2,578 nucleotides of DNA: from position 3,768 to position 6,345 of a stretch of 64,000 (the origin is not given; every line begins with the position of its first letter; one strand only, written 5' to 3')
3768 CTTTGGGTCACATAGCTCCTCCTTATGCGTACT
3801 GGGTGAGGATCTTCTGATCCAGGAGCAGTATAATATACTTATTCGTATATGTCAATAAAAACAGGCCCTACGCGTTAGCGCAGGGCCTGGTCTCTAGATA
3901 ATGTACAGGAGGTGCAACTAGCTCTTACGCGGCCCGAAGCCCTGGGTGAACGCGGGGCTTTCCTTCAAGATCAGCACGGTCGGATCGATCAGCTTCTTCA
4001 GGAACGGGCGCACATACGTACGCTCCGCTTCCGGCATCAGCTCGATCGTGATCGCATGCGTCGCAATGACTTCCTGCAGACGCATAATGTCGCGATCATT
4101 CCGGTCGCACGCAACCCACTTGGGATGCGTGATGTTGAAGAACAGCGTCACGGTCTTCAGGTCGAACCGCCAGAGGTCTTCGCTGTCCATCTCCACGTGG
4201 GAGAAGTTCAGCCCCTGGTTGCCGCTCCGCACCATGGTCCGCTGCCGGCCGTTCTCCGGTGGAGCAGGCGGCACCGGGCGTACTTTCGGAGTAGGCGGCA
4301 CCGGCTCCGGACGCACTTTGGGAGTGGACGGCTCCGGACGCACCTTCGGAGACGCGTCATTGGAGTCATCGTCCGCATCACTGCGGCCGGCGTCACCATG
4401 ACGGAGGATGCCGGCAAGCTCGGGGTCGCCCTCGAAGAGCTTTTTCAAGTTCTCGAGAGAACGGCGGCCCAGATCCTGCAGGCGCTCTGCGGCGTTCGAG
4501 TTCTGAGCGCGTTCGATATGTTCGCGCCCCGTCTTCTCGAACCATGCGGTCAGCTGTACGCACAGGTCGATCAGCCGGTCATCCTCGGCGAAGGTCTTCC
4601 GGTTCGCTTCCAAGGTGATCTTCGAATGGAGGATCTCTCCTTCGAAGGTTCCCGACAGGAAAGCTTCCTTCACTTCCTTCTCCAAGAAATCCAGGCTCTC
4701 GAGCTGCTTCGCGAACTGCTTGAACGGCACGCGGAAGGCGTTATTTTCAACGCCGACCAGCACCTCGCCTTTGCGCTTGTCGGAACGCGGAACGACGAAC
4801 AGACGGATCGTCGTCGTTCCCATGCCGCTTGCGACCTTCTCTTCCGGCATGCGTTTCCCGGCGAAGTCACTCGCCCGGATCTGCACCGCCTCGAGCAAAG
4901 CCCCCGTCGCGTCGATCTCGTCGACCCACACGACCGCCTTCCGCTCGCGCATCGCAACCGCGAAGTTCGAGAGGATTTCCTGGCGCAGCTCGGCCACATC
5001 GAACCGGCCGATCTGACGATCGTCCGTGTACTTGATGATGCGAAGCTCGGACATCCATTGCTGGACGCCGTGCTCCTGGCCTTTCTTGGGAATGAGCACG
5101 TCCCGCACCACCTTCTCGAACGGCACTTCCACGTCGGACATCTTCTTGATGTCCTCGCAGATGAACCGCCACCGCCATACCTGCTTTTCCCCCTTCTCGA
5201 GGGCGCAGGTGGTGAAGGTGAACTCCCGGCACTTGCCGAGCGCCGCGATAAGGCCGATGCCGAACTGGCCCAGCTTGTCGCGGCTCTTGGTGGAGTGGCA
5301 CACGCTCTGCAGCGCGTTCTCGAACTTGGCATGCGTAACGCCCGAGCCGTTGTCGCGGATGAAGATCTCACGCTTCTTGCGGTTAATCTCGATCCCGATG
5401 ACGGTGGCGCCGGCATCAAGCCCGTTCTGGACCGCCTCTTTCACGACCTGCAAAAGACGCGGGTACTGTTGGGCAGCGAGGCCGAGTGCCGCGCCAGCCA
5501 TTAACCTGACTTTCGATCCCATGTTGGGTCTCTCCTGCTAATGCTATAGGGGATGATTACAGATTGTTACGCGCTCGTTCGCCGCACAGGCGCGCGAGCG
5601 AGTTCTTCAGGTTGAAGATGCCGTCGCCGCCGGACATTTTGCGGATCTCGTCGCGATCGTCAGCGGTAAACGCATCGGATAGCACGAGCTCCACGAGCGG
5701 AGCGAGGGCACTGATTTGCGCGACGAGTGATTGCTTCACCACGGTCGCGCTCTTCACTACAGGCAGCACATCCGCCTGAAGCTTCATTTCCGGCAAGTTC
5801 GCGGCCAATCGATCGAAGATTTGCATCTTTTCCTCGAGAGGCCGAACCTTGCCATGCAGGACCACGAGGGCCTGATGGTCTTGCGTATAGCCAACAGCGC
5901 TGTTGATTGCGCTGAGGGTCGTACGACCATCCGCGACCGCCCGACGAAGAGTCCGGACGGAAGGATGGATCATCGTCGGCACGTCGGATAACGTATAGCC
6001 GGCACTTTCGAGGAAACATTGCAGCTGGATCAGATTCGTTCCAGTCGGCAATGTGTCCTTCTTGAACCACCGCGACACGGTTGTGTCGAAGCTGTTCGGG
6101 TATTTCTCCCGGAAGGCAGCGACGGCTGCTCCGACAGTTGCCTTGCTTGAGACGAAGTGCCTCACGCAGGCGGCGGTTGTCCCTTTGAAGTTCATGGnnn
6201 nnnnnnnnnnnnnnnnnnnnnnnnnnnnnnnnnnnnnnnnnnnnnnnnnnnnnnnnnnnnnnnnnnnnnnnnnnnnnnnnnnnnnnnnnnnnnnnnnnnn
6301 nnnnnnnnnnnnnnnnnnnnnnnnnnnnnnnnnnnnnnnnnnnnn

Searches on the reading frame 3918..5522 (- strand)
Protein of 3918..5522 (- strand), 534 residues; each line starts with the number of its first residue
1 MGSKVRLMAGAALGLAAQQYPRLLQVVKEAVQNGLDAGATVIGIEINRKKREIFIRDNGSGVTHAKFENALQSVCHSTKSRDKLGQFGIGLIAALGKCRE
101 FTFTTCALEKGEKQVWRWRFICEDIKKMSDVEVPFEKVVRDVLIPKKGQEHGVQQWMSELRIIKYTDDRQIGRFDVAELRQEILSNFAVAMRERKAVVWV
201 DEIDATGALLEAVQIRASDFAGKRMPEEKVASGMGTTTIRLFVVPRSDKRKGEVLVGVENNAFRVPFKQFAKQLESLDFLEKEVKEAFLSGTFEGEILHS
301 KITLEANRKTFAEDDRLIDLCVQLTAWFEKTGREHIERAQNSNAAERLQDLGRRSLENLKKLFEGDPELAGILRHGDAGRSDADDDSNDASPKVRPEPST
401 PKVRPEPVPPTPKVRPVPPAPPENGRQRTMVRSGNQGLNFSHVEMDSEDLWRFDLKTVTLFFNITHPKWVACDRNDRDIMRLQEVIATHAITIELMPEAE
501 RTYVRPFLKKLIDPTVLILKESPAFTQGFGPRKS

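Call 5: search_protein_families(library=pfam, proteins=[window:3918-5522:-], max_evalue=0.01)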
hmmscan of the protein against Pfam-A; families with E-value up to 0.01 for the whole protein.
window:3918-5522:- (534 aa): 2 families
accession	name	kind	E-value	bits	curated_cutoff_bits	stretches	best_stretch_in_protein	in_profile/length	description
PF13589.12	HATPase_c_3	-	1e-16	61.6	25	1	25-124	5-111/137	Histidine kinase-, DNA gyrase B-, and HSP90-like ATPase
PF02518.31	HATPase_c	-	3.2e-07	31.2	26.4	1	21-91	4-77/111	Histidine kinase-, DNA gyrase B-, and HSP90-like ATPase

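Call 6: search_protein_families(library=padloc, proteins=[window:3918-5522:-], max_evalue=0.1)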
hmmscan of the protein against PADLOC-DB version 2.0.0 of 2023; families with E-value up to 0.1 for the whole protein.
window:3918-5522:- (534 aa): 5 families
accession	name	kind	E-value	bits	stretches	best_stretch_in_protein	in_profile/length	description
PDLC03968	TmtA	-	6.8e-09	31.9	1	10-91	62-144/1486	-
PDLC02204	MzaB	-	0.00012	18.6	1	28-118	30-124/500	-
PDLC03485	REase_II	-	0.01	12.3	1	18-96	21-105/611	Type II restriction enzyme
PDLC03994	PD-Lambda-5_A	-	0.018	11.9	1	22-84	40-101/508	-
PDLC04776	PDC-M69B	-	0.035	11.8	1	261-307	158-205/272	-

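Call 7: search_protein_families(library=ncbifam, proteins=[window:3918-5522:-], max_evalue=0.01)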
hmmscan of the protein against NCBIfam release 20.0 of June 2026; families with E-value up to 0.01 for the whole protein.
window:3918-5522:- (534 aa): 17 families
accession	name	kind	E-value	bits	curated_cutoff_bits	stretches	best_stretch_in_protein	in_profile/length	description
TIGR00585.2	mutl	equivalog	4.1e-10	39.2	180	1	22-72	20-71/555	DNA mismatch repair endonuclease MutL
NF047352.1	P_loop_sacsin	domain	6.7e-10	39.3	50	1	25-102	2-78/80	sacsin N-terminal ATP-binding-like domain-containing protein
NF000948.0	PRK00095.1-1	equivalog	1.8e-08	33.8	701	1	25-72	25-73/625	DNA mismatch repair endonuclease MutL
NF041932.1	MzaB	equivalog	1.8e-07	29.9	850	1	29-119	18-112/480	MZA anti-phage system associated ATPase MzaB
NF003218.0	PRK04184.1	equivalog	4.5e-07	28.8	274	1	23-94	37-121/539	DNA topoisomerase VI subunit B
NF000951.0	PRK00095.2-1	equivalog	1.1e-06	27.6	391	1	23-78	25-78/559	DNA mismatch repair endonuclease MutL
NF000949.0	PRK00095.1-2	equivalog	1.7e-06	27.3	750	1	25-78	29-81/634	DNA mismatch repair endonuclease MutL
NF000953.0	PRK00095.2-4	equivalog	2.9e-06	26.5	693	1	25-84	25-85/611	DNA mismatch repair endonuclease MutL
NF050001.1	restrict_BbrUII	equivalog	3.7e-06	25.7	550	1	20-79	18-76/659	BbrUII/HgiDII family restriction enzyme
NF000952.0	PRK00095.2-2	subfamily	5.3e-06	25.2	840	1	25-74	25-75/623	DNA mismatch repair endonuclease MutL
NF010683.0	PRK14083.1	equivalog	2.4e-05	23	455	1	41-116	55-139/604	HSP90 family protein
NF000950.0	PRK00095.1-3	equivalog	2.6e-05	22.8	756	1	25-74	26-76/641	DNA mismatch repair endonuclease MutL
NF000954.0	PRK00095.2-5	equivalog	4.9e-05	21.9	937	1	25-75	29-80/588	DNA mismatch repair endonuclease MutL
NF008184.0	PRK10935.1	equivalog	0.00048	18.9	553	1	13-66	462-519/565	nitrate/nitrite two-component system sensor histidine kinase NarQ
TIGR01052.1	top6b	equivalog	0.00066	18.2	380.7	1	22-95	28-112/488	DNA topoisomerase VI subunit B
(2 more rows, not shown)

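Call 14: find_encoding_contigs(protein=window:3918-5522:-, flank=6000, max_places=10)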
Protein window:3918-5522:- (534 aa): 1 contig read that carries it; 1 place shown.
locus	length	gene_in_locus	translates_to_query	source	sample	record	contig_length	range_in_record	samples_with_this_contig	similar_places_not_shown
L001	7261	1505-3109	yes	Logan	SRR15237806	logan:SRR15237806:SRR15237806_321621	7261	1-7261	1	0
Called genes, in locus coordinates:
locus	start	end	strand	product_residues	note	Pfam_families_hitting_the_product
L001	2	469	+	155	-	?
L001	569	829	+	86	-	-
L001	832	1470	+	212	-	-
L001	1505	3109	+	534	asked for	PF02518:HATPase_c (weak), PF13589:HATPase_c_3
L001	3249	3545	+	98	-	-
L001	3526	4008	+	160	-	-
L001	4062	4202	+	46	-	-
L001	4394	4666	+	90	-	PF00216:Bac_DNA_binding, PF18291:HU-HIG (weak)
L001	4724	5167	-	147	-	-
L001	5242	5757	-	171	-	-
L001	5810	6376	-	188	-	PF00800:PDT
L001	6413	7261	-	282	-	?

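Call 17: find_related_loci(query=window:3918-5522:-, collection=viral_contigs, flank=6000)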
Query window:3918-5522:- (534 aa) in viral_contigs; peptide patterns used: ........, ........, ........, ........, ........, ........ (x = any residue, [..] = any of these).
49 stretches matched a pattern, but none encodes a relative of the query by tblastn (E <= 1e-3).

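Call 25: find_homologous_proteins(query=window:3918-5522:-, max_evalue=0.00001)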
Query window:3918-5522:- (534 aa): 7 proteins with E <= 0.00001 among 8000 candidates.
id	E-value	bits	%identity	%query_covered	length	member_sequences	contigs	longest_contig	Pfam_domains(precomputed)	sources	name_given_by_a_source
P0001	0.0e+0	1207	100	100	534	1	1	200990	PF02518.32,PF13589.13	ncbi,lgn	-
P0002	2.9e-132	460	58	71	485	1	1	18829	PF13589.13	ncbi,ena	-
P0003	7.3e-118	412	42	97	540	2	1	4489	PF13589.13,PF25794.2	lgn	-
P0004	1.8e-78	282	34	98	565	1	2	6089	PF13589.13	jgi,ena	-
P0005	6.5e-63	231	30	99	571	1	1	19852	PF02518.32,PF13589.13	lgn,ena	-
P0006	7.3e-63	231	31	98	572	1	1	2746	PF13589.13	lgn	-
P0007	8.4e-62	227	31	99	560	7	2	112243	PF02518.32,PF13589.13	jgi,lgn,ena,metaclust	metaclust:\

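Call 26: find_encoding_contigs(protein=P0002, flank=5000, max_places=3)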
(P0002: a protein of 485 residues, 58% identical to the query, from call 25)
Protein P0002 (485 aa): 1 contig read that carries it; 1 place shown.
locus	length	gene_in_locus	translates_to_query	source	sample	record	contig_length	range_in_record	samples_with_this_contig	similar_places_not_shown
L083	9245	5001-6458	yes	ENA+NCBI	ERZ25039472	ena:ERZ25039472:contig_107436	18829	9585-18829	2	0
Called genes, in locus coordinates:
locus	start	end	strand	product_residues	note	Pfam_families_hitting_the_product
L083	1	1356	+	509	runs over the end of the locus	PF12072:RNase_Y_N, PF00013:KH_1 (weak), PF08668:HDOD (faint), PF01966:HD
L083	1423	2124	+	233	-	-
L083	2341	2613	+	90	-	PF00216:Bac_DNA_binding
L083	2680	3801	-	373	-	PF01808:AICARFT_IMPCHas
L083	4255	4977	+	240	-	-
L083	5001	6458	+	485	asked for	PF13589:HATPase_c_3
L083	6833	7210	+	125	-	-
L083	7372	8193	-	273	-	PF16193:AAA_assoc_2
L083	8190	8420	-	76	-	-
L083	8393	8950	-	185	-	PF13173:AAA_14 (faint), PF05496:RuvB_N (faint), PF13401:AAA_22 (faint), PF00004:AAA, PF07728:AAA_5 (weak)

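Call 27: find_encoding_contigs(protein=P0003, flank=5000, max_places=3)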
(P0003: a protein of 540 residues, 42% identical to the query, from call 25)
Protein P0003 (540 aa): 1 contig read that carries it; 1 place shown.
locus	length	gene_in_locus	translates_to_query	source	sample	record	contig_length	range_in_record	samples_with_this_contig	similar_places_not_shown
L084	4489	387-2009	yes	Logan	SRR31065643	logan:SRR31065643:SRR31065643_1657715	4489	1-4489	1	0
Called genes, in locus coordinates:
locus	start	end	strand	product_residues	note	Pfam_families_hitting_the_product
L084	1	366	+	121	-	?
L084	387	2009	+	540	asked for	PF13589:HATPase_c_3, PF25794:SACS (faint)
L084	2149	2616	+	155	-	-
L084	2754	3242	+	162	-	-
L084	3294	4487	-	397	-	?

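Call 28: find_encoding_contigs(protein=P0004, flank=5000, max_places=3)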
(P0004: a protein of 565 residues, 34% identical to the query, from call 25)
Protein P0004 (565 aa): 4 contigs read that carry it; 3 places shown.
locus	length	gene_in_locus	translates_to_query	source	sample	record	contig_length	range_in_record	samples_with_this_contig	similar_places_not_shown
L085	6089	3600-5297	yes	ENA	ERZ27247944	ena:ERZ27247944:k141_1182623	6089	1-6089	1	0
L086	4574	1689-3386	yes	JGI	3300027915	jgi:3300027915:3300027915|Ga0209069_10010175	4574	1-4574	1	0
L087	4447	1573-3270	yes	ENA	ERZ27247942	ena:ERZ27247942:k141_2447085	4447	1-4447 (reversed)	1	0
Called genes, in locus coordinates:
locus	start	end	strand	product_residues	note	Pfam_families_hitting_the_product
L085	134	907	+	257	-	PF06966:DUF1295, PF02544:Steroid_dh, PF04191:PEMT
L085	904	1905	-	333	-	PF01545:Cation_efflux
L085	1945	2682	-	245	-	PF08010:Phage_30_3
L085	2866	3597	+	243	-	-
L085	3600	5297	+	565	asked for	PF13589:HATPase_c_3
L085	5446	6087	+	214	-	?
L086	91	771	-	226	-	PF08010:Phage_30_3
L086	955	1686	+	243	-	-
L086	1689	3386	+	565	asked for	PF13589:HATPase_c_3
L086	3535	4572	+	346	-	?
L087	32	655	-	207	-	PF08010:Phage_30_3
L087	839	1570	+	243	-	-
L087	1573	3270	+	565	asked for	PF13589:HATPase_c_3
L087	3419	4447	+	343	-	?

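Call 29: find_encoding_contigs(protein=P0005, flank=5000, max_places=3)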
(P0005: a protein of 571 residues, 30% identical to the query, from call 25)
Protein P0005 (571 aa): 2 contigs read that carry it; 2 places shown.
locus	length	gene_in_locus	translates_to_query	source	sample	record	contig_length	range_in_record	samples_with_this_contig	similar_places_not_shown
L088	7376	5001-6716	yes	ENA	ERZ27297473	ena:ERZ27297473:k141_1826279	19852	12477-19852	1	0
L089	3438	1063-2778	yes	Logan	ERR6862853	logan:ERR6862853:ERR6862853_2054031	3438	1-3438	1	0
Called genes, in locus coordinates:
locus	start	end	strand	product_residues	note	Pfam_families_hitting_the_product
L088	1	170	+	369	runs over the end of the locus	PF13439:Glyco_transf_4, PF00534:Glycos_transf_1, PF13692:Glyco_trans_1_4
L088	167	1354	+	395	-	PF13439:Glyco_transf_4, PF13579:Glyco_trans_4_4 (weak), PF20706:GT4-conflict, PF00534:Glycos_transf_1, PF13692:Glyco_trans_1_4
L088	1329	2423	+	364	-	PF03054:tRNA_Me_trans, PF20259:tRNA_Me_trans_M, PF20258:tRNA_Me_trans_C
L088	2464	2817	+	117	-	-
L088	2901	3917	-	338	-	-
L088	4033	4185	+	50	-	-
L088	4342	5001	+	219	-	-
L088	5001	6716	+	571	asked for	PF02518:HATPase_c (weak), PF13589:HATPase_c_3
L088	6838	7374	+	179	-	?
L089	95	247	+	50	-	-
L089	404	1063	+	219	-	-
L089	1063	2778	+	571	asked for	PF02518:HATPase_c (weak), PF13589:HATPase_c_3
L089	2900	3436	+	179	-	?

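Call 30: find_encoding_contigs(protein=P0006, flank=5000, max_places=3)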
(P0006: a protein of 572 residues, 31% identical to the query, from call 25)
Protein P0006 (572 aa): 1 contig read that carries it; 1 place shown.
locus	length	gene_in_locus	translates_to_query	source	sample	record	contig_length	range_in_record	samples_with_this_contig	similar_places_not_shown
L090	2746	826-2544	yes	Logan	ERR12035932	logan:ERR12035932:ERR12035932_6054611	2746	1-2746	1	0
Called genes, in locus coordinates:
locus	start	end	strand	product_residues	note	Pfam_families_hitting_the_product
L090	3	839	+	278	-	?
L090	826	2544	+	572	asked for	PF13589:HATPase_c_3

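Call 31: find_encoding_contigs(protein=P0007, flank=5000, max_places=3)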
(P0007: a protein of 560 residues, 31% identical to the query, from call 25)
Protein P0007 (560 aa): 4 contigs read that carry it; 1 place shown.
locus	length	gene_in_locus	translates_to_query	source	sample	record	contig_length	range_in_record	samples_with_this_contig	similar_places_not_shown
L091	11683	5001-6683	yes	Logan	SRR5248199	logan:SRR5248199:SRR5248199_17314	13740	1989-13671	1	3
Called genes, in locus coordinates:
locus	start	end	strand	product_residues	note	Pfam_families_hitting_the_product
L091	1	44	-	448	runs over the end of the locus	PF08529:NusA_N, PF00575:S1 (weak), PF13184:KH_NusA_1st, PF00013:KH_1 (faint), PF26594:KH_NusA_2nd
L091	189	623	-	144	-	PF18895:T4SS_pilin (weak)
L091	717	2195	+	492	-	PF01943:Polysacc_synt, PF13440:Polysacc_synt_3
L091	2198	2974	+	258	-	PF00849:PseudoU_synth_2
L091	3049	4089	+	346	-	-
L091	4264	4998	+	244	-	-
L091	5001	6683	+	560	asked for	PF02518:HATPase_c (weak), PF13589:HATPase_c_3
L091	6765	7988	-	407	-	PF02812:ELFV_dehydrog_N, PF00208:ELFV_dehydrog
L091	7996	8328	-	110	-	PF00085:Thioredoxin, PF13905:Thioredoxin_8 (faint)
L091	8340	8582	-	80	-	PF02583:Trns_repr_metal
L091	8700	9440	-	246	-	-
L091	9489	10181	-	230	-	PF08003:Methyltransf_9, PF13489:Methyltransf_23, PF05175:MTS (weak), PF07021:MetW, PF13847:Methyltransf_31, PF08241:Methyltransf_11, PF08242:Methyltransf_12, PF13649:Methyltransf_25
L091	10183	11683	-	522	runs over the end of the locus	?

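Call 35: find_related_loci(query=A1, collection=metagenome_contigs, flank=4000)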
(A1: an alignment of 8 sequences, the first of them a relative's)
Query A1 (534 aa) in metagenome_contigs; peptide patterns used: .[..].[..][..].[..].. (x = any residue, [..] = any of these).
124 stretches matched a pattern; 33 encode a relative of the query (tblastn E <= 1e-3); 33 distinct loci.
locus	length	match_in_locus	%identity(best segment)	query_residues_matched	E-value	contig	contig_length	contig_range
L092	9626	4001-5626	35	10-526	3e-94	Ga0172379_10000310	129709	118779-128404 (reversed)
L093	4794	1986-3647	33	3-532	8e-92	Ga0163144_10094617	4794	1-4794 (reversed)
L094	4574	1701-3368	34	3-525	1e-86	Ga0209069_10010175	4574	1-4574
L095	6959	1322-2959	34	4-526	5e-86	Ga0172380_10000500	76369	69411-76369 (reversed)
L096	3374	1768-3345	35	4-505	9e-87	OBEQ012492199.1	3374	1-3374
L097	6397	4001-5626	36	3-522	4e-90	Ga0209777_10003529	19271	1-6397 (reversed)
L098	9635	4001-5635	34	3-526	4e-79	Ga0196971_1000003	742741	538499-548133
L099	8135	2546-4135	31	7-522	1e-74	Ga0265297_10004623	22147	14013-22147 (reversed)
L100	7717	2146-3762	33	3-533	2e-73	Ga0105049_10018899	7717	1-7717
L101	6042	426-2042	33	3-533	2e-73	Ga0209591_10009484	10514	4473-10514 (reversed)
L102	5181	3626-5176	33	3-504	2e-70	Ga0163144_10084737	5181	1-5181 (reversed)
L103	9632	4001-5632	38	3-526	7e-98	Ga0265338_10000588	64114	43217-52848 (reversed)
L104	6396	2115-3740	31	7-534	5e-69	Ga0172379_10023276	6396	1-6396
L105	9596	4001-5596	31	3-508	6e-69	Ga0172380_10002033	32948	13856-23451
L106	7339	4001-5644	37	3-526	3e-92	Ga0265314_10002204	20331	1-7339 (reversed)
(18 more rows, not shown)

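Call 82: search_dna_similar(query=window:3918-5522:-, collection=phages, mode=protein, max_evalue=0.001, max_rows=8)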
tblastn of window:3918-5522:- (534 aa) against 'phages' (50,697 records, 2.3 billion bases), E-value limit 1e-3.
No match.

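Call 83: search_dna_similar(query=window:3918-5522:-, collection=plasmids, mode=protein, max_evalue=0.001, max_rows=8)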
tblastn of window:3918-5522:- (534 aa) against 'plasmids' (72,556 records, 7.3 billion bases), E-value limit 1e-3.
Records with a match: 5; places in all: 5; records where one place covers at least 80% of the query: 0.
Best place of each record, by identity: <60% 5.
By first word of the organism name: Rhizobium 2; Roseomonas 1; Vescimonas 1; Agrobacterium 1.
By predicted mobility (MOB-suite, as given by PLSDB): non-mobilizable 3; conjugative 2.
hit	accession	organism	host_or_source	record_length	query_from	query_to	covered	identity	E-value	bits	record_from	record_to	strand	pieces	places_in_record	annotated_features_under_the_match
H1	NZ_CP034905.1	Roseomonas mucosa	Homo sapiens,tissue sample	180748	20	183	31%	27.2%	6e-5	54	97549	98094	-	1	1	ATP-binding protein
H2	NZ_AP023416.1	Vescimonas fastidiosa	Homo sapiens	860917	34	167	25%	25.7%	2e-4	52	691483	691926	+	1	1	htpG: molecular chaperone HtpG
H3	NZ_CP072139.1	Agrobacterium sp. S7/73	Phyla canescens,cell culture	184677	21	105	16%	35.7%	9e-5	53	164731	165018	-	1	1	ATP-binding protein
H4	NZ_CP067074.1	Rhizobium sp. AB2/73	Phyla canescens,cell culture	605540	21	105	16%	35.7%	9e-5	53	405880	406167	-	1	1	ATP-binding protein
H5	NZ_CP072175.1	Rhizobium sp. AB2/73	Phyla canescens,cell culture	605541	21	105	16%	35.7%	9e-5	53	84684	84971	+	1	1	ATP-binding protein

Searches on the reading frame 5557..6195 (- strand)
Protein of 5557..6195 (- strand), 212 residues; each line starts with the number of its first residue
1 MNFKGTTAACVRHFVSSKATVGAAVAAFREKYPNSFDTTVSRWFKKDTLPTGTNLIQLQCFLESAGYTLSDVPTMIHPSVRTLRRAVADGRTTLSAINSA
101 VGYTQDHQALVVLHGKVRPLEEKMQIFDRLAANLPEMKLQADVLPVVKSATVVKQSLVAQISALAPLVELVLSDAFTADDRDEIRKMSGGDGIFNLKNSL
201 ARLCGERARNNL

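Call 5: search_protein_families(library=pfam, proteins=[window:5557-6195:-], max_evalue=0.01)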
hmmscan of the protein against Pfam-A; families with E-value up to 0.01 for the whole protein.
window:5557-6195:- (212 aa): 0 families

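Call 6: search_protein_families(library=padloc, proteins=[window:5557-6195:-], max_evalue=0.1)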
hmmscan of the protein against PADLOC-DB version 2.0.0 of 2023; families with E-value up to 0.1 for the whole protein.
window:5557-6195:- (212 aa): 0 families

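Call 7: search_protein_families(library=ncbifam, proteins=[window:5557-6195:-], max_evalue=0.01)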
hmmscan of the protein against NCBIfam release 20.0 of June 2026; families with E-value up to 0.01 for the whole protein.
window:5557-6195:- (212 aa): 0 families

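Call 57: search_solved_structures(query=A4, max_evalue=10)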
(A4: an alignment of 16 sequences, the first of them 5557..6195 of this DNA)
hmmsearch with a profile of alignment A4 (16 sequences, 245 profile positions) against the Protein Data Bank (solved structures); distinct sequences matched with E-value up to 10: 10.
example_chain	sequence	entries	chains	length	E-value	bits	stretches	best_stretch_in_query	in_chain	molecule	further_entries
3op9_A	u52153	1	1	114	0.00055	22.9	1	15-65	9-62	Pli0006 protein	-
3jxb_C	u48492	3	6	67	0.0025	20.7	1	23-61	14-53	Repressor protein C2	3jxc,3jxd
2r1j_L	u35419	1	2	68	0.0025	20.7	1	23-61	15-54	Repressor protein C2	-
1adr_A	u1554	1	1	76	0.0034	20.3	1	23-61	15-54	P22 C2 REPRESSOR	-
6xgt_E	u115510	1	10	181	0.19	14.6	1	76-131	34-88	Cyanate hydratase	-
27rl_A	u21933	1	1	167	0.19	14.6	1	93-200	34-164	Outer surface protein C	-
2jml_A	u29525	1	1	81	0.26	14.1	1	28-105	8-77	DNA BINDING DOMAIN/TRANSCRIPTIONAL REGULATOR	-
3bs3_A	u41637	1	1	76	0.51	13.2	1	25-62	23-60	Putative DNA-binding protein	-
7ubm_Q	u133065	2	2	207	0.7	12.7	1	79-157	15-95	Antitermination protein Q | Antitermination protein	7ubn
2kpj_A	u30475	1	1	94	0.83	12.5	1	21-64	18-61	SOS-response transcriptional repressor, LexA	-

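Call 58: search_protein_families(library=pfam, alignment_id=A4, max_evalue=1)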
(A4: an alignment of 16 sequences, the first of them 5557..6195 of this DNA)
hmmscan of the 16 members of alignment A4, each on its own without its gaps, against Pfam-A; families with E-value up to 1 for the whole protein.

A. member 1, window:5557-6195:- (212 aa): 1 family
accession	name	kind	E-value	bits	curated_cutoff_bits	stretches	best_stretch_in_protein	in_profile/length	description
PF21388.2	SPATA2_PUB-like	-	0.23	11.4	27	1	73-154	98-176/193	Spermatogenesis-associated protein 2, PUB-like domain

B. families by the number of members that match (of 16 scanned): 24 families
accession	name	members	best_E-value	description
PF01381.28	HTH_3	4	0.00079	Helix-turn-helix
PF13384.12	HTH_23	3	0.00017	Homeodomain-like domain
PF13560.12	HTH_31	3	0.0086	Helix-turn-helix domain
PF13518.12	HTH_28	2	0.0015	Helix-turn-helix domain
PF12728.13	HTH_17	2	0.0068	Helix-turn-helix domain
PF13542.12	HTH_Tnp_ISL3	2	0.0072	Helix-turn-helix domain of transposase family ISL3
PF13412.12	HTH_24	2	0.05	Winged helix-turn-helix DNA-binding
PF15943.11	YdaS_toxin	2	0.084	Bacterial toxin YdaS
PF13551.12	HTH_29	1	0.00085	Winged helix-turn helix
PF15157.13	IQCJ-SCHIP1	1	0.0037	Fusion protein IQCJ-SCHIP1 with IQ-like motif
PF12844.13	HTH_19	1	0.0081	Helix-turn-helix domain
PF16087.11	DUF4817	1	0.015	Helix-turn-helix domain (DUF4817)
PF00376.29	MerR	1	0.015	MerR family regulatory protein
PF14549.12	P22_Cro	1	0.043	DNA-binding transcriptional regulator Cro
PF18719.7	ArlS_N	1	0.046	ArlS sensor domain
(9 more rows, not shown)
